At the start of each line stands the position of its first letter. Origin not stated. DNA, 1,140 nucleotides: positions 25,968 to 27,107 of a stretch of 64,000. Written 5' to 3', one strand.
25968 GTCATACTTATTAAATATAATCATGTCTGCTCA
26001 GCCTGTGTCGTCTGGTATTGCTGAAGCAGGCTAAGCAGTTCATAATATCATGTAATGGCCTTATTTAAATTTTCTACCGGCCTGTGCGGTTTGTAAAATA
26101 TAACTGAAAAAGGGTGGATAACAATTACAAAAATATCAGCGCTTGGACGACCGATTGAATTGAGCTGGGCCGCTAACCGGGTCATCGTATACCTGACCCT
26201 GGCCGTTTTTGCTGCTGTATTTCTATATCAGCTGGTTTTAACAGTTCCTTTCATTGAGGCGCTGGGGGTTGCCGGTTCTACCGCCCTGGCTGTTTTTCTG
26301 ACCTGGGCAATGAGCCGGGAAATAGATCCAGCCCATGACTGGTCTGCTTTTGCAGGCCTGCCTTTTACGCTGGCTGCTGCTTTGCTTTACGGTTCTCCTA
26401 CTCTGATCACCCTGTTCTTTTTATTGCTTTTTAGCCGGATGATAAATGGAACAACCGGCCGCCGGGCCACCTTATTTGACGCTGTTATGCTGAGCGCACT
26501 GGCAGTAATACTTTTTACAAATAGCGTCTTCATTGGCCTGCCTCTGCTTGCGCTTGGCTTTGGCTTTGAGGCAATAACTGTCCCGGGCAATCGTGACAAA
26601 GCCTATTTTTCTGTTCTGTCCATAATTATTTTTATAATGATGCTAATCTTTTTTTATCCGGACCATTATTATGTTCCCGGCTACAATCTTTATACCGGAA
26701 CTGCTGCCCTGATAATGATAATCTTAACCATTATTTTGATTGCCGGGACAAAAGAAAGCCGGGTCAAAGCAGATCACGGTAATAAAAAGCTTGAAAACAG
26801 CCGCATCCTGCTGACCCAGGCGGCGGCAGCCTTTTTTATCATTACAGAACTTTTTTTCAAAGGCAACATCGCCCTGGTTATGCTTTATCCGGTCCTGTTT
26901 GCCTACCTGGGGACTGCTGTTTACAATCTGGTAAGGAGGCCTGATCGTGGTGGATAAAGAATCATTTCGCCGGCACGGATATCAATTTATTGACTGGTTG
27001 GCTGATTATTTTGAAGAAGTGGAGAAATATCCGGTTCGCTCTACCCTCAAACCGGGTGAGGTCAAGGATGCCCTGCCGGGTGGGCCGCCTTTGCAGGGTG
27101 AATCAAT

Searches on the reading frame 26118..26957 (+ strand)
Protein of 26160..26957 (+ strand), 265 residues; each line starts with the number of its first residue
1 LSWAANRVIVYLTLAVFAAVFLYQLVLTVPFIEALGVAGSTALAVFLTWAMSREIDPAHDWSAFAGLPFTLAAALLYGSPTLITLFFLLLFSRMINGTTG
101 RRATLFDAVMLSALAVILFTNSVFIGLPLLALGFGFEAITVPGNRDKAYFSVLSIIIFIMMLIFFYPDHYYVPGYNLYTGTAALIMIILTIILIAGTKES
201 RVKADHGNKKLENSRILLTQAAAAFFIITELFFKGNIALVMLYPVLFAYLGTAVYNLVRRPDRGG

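Call 4: search_protein_families(library=pfam, proteins=[window:26160-26957:+], max_evalue=0.01)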
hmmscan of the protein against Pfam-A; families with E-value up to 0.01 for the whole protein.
window:26160-26957:+ (265 aa): 0 families

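Call 5: search_protein_families(library=ncbifam, proteins=[window:26160-26957:+], max_evalue=0.01)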
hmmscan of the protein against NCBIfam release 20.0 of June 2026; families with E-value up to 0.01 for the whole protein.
window:26160-26957:+ (265 aa): 0 families

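Call 6: find_homologous_proteins(query=window:26160-26957:+, max_evalue=0.001)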
Query window:26160-26957:+ (265 aa): 11 proteins with E <= 0.001 among 8000 candidates.
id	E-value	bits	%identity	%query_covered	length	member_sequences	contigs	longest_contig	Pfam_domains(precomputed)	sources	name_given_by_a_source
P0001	2.3e-161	553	100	100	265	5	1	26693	-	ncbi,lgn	-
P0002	8.2e-136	470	85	100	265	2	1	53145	-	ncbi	-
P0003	6.3e-123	428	77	100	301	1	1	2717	-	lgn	-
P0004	4.7e-101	356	72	88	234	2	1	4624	-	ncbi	-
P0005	6.0e-76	274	54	92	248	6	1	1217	-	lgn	-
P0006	1.1e-63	234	51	90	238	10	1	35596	-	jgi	-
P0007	9.7e-61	224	48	97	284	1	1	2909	-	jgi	-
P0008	2.8e-20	91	31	95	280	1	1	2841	-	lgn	-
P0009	1.1e-12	66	39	44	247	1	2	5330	-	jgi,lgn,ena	-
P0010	1.2e-8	53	33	47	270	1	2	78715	-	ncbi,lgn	ncbi:MAG: hypothetical protein ACQEP4_01320 [Bacillota bacterium]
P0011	5.0e-8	51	32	43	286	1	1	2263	-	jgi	-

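Call 7: find_encoding_contigs(protein=P0002, flank=8000, max_places=3)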
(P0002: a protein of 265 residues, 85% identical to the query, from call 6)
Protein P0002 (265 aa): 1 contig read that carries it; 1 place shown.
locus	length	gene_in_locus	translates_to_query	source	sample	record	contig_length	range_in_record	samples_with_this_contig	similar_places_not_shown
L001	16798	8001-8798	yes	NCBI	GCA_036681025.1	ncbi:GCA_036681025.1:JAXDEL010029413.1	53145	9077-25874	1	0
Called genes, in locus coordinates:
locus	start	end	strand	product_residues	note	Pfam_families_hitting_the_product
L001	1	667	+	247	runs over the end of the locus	PF00215:OMPdecase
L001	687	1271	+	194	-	PF00156:Pribosyltran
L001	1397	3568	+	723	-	PF09371:Tex_N, PF22706:Tex_central_region, PF16921:Tex_YqgF, PF14639:YqgF (weak), PF14635:HHH_7, PF12836:HHH_3, PF17674:HHH_9, PF00575:S1, +1 more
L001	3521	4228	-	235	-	-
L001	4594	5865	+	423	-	PF01794:Ferric_reduct, PF08022:FAD_binding_8 (weak), PF00175:NAD_binding_1, PF08030:NAD_binding_6 (weak)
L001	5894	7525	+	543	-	PF07969:Amidohydro_3, PF01979:Amidohydro_1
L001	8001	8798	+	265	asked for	-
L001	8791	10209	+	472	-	PF00282:Pyridoxal_deC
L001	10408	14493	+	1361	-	PF00873:ACR_tran, PF03176:MMPL (weak)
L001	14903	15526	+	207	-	PF00440:TetR_N, PF17932:TetR_C_24 (weak)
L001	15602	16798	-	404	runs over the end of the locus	PF00753:Lactamase_B, PF19583:ODP, PF12706:Lactamase_B_2 (weak), PF00258:Flavodoxin_1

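Call 8: find_encoding_contigs(protein=P0006, flank=8000, max_places=3)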
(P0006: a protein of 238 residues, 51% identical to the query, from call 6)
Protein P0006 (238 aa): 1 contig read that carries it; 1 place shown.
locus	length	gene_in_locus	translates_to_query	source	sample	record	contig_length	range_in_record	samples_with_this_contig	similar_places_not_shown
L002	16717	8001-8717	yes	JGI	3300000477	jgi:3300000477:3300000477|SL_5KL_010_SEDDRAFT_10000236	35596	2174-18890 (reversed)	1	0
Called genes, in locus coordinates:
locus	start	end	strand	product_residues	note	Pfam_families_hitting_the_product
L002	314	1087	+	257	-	PF00215:OMPdecase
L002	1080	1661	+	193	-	PF00156:Pribosyltran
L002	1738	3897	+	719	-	PF09371:Tex_N, PF22706:Tex_central_region, PF16921:Tex_YqgF, PF14639:YqgF (weak), PF14635:HHH_7, PF12836:HHH_3, PF17674:HHH_9, PF00575:S1, +1 more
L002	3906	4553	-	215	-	-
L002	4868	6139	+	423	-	PF01794:Ferric_reduct, PF08022:FAD_binding_8, PF00175:NAD_binding_1, PF08030:NAD_binding_6 (faint)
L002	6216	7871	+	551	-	PF07969:Amidohydro_3, PF01979:Amidohydro_1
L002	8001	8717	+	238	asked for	-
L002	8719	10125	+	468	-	PF00282:Pyridoxal_deC, PF01212:Beta_elim_lyase (weak)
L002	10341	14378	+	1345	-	-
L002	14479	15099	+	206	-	PF00440:TetR_N, PF17932:TetR_C_24 (weak)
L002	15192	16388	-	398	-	PF00753:Lactamase_B, PF19583:ODP, PF12706:Lactamase_B_2, PF00258:Flavodoxin_1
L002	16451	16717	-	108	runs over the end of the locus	PF05899:Cupin_3 (faint), PF02311:AraC_binding (weak), PF07883:Cupin_2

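Call 9: find_encoding_contigs(protein=P0010, flank=8000, max_places=3)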
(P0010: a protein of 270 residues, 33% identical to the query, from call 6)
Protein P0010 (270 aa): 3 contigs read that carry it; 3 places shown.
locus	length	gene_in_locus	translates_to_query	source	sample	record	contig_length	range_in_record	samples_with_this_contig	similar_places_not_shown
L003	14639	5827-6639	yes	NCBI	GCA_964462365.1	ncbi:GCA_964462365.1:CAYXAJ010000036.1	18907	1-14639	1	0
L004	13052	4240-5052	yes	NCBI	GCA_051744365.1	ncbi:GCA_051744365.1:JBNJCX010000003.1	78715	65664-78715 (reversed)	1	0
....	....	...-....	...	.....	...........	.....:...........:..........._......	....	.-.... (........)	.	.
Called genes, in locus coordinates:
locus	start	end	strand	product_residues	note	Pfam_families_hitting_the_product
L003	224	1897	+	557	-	PF03063:Prismane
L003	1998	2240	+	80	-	PF02588:YitT_membrane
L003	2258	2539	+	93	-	PF02588:YitT_membrane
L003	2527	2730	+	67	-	PF02588:YitT_membrane (weak)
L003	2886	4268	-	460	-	PF07992:Pyr_redox_2, PF13738:Pyr_redox_3, PF00070:Pyr_redox, PF02852:Pyr_redox_dim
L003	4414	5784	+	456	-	PF00171:Aldedh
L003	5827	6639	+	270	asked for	-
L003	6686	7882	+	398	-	PF01545:Cation_efflux, PF16916:ZT_dimer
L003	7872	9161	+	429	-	PF04107:GCS2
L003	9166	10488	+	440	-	PF03738:GSP_synth, PF14403:CP_ATPgrasp_2 (weak)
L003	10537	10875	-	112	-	PF02579:Nitro_FeMo-Co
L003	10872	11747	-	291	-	PF01656:CbiA, PF10609:ParA (faint), PF12838:Fer4_7 (faint), PF00037:Fer4 (weak), PF13237:Fer4_10 (faint), PF14697:Fer4_21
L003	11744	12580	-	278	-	PF01656:CbiA, PF10609:ParA (faint), PF13614:AAA_31 (faint), PF00037:Fer4 (faint), PF12837:Fer4_6 (faint), PF13237:Fer4_10 (weak), PF12838:Fer4_7 (faint), PF13187:Fer4_9 (weak), +1 more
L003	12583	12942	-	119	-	PF02579:Nitro_FeMo-Co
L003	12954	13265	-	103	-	PF17253:DUF5320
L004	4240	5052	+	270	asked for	-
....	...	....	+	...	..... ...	-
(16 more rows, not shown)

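Call 13: find_encoding_contigs(protein=P0001, flank=3000, max_places=3)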
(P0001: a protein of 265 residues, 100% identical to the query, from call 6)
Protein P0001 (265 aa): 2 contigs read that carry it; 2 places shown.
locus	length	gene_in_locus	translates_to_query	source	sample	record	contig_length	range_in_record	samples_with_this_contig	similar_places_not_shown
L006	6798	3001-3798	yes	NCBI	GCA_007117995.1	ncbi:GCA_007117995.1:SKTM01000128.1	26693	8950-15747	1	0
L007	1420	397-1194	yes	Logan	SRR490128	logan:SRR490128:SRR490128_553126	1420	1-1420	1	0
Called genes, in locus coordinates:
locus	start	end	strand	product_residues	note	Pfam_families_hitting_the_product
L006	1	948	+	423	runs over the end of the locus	PF01794:Ferric_reduct, PF08022:FAD_binding_8 (weak), PF00175:NAD_binding_1, PF08030:NAD_binding_6 (weak)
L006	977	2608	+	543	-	PF07969:Amidohydro_3, PF01979:Amidohydro_1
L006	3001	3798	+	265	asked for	-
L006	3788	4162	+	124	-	PF00282:Pyridoxal_deC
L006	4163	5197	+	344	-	PF00282:Pyridoxal_deC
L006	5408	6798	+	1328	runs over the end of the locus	PF00873:ACR_tran, PF03176:MMPL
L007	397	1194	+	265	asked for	-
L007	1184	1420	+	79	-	?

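Call 14: find_encoding_contigs(protein=P0008, flank=8000, max_places=3)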
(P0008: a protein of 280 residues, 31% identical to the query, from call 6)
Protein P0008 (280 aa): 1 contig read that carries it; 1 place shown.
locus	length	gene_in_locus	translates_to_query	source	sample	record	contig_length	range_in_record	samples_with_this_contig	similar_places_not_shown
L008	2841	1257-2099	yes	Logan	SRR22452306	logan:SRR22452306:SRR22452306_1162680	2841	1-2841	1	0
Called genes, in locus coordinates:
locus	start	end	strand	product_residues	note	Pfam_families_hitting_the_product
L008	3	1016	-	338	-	?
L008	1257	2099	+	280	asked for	-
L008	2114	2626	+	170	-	PF01243:PNPOx_N, PF12900:Pyridox_ox_2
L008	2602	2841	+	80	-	?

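Call 15: find_encoding_contigs(protein=P0009, flank=8000, max_places=3)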
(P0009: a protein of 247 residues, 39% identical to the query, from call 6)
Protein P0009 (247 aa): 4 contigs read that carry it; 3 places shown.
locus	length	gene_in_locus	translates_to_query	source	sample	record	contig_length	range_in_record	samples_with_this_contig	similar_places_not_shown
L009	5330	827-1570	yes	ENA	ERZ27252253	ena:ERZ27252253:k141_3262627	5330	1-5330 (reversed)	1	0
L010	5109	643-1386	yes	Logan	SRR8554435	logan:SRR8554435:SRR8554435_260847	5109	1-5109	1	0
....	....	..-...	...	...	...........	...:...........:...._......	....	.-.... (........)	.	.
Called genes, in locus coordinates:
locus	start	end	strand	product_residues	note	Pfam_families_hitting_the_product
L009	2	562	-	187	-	?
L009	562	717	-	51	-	-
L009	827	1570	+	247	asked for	-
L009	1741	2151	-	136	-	PF04205:FMN_bind (weak)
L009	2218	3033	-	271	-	PF04542:Sigma70_r2, PF04297:UPF0122 (faint), PF08281:Sigma70_r4_2, PF04545:Sigma70_r4 (weak)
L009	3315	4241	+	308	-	PF12697:Abhydrolase_6, PF00561:Abhydrolase_1, PF12146:Hydrolase_4, PF08386:Abhydrolase_4 (weak)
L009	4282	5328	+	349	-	?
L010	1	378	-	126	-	?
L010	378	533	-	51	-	-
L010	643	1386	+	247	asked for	-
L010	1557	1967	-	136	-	PF04205:FMN_bind (weak)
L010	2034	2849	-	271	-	PF04542:Sigma70_r2, PF04297:UPF0122 (faint), PF08281:Sigma70_r4_2, PF04545:Sigma70_r4 (weak)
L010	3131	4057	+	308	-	PF12697:Abhydrolase_6, PF00561:Abhydrolase_1, PF12146:Hydrolase_4, PF08386:Abhydrolase_4 (weak)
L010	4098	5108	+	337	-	?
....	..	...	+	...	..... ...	-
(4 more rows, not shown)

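Call 23: predict_structure(alignment_id=A2)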
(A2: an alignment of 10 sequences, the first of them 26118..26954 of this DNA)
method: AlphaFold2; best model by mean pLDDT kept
length: 279 residues; sequences in the alignment: 10
mean_pLDDT: 60.2   pTM: 0.49
mean pLDDT of the five models: 60.2, 56.8, 53.9, 50.9, 50.6
residues with pLDDT >= 90: 0; 70-90: 65; 50-70: 157; < 50: 57
segments of 3 or more residues with pLDDT < 50: 92-100, 109-117, 182-189, 213-222, 248-255, 274-279
pLDDT, mean of each block of 10 residues (from residue 1): 58 67 79 80 78 69 65 63 61 45 49 49 66 62 70 66 78 73 43 56 56 47 54 55 49 48 56 45
secondary structure, 60 per line:
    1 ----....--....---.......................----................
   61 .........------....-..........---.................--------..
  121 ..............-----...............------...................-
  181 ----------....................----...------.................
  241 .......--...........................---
elements in order: E5-8 E11-14 H18-40 H45-69 H76-79 H81-90 H94-110 H119-134 H140-154 H161-179 H191-210 E215-217 E224-226 H227-247 H250-276

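Call 39: search_protein_representatives(alignment_id=A2)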
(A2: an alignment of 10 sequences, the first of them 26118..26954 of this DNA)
Query: 10 sequences, 279 profile positions. Proteins with E-value up to 0.001 (for the whole library): 1179; up to 1e-10: 965; up to 1e-30: 359. The best 150 are listed.
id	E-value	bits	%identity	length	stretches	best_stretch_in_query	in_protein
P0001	1.9e-120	418.1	-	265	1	15-277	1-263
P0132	7.5e-79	281.6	-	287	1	3-277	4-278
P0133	3.0e-73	263.2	-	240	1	39-276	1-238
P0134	5.0e-70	252.7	-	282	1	4-274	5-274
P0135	1.1e-69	251.5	-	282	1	3-274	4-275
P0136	2.3e-69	250.5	-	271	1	5-273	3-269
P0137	4.0e-69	249.7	-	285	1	1-275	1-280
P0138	7.7e-68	245.5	-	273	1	14-272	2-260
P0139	1.4e-67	244.7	-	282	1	5-274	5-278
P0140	1.7e-67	244.3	-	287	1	1-274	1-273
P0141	2.0e-67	244.1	-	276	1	4-272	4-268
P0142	5.7e-67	242.6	-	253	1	31-273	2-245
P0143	5.0e-66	239.5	-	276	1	2-273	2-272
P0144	7.2e-66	239.0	-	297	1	2-275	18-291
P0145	1.1e-65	238.4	-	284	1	3-274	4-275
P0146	2.7e-65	237.1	-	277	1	4-274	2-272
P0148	2.5e-64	234.0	-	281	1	3-274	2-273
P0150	2.1e-63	230.9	-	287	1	1-276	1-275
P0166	9.6e-59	215.6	-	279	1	1-274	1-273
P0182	6.2e-56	206.4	-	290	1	1-273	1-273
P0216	1.1e-50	189.3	-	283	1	1-275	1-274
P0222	7.2e-50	186.5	-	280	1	8-275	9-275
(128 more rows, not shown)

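Call 42: search_protein_families(library=pfam, alignment_id=A3, max_evalue=0.01)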
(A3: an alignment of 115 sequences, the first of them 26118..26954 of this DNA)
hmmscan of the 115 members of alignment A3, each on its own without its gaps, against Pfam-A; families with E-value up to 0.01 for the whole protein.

A. member 1, window:26118-26954:+ (279 aa): 0 families

B. families by the number of members that match (of 115 scanned): 8 families
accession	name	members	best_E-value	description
PF10754.15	DUF2569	1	0.0006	Protein of unknown function (DUF2569)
PF14351.11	DUF4401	1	0.0014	Domain of unknown function (DUF4401)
PF14037.11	YoqO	1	0.0025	YoqO-like protein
PF13346.12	ABC2_membrane_5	1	0.004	ABC-2 family transporter protein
PF19529.4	DUF6057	1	0.0056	Family of unknown function (DUF6057)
PF14293.11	YWFCY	1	0.0068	YWFCY protein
PF10101.14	DUF2339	1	0.0079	Predicted membrane protein (DUF2339)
PF22852.1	SoxE_N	1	0.0081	Sulfocyanin, N-terminal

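Call 43: search_solved_structures(query=A3, max_evalue=10)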
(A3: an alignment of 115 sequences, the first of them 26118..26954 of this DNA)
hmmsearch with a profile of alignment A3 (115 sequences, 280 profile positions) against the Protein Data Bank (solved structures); distinct sequences matched with E-value up to 10: 2.
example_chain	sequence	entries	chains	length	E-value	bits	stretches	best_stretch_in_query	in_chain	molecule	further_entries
4hyo_A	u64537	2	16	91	0.23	13.9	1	16-59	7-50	Calcium-gated potassium channel mthK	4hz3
5jki_A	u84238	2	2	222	9.8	8.6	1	21-61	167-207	Putative lipid phosphate phosphatase YodM | Phosphatidylglycerophosphatase B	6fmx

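Call 44: find_homologous_proteins(query=A3, max_evalue=0.00001)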
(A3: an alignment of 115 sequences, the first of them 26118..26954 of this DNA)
Query A3 (115 sequences) (279 aa, profile of the alignment): 22 proteins with E <= 0.00001 among 8000 candidates.
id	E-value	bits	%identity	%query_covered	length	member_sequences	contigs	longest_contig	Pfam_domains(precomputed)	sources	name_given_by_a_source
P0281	4.9e-91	323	28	98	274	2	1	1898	-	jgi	-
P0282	5.0e-88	313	26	99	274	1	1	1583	-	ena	-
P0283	1.4e-84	302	27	98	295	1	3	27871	-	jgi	jgi:hypothetical protein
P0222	2.6e-83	298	23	73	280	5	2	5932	-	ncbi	-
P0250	2.7e-83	298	38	44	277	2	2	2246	-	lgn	-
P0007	6.1e-77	277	48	97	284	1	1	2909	-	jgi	-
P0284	8.1e-77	276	29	98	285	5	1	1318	-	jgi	jgi:hypothetical protein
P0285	7.1e-75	270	24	98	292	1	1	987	-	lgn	-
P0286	2.2e-73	265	25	96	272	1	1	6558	-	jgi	jgi:hypothetical protein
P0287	3.3e-73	264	35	49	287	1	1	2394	-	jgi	jgi:hypothetical protein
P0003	2.1e-71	259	78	100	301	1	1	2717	-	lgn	-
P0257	6.3e-71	257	35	49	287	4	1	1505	-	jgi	jgi:hypothetical protein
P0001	1.1e-68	250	99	95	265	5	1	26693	-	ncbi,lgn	-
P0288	6.6e-67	244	50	95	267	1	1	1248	-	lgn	-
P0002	7.0e-67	244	84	95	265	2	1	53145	-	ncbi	-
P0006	2.7e-58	216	51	85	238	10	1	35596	-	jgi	-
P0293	4.7e-43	166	35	42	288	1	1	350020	-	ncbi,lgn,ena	-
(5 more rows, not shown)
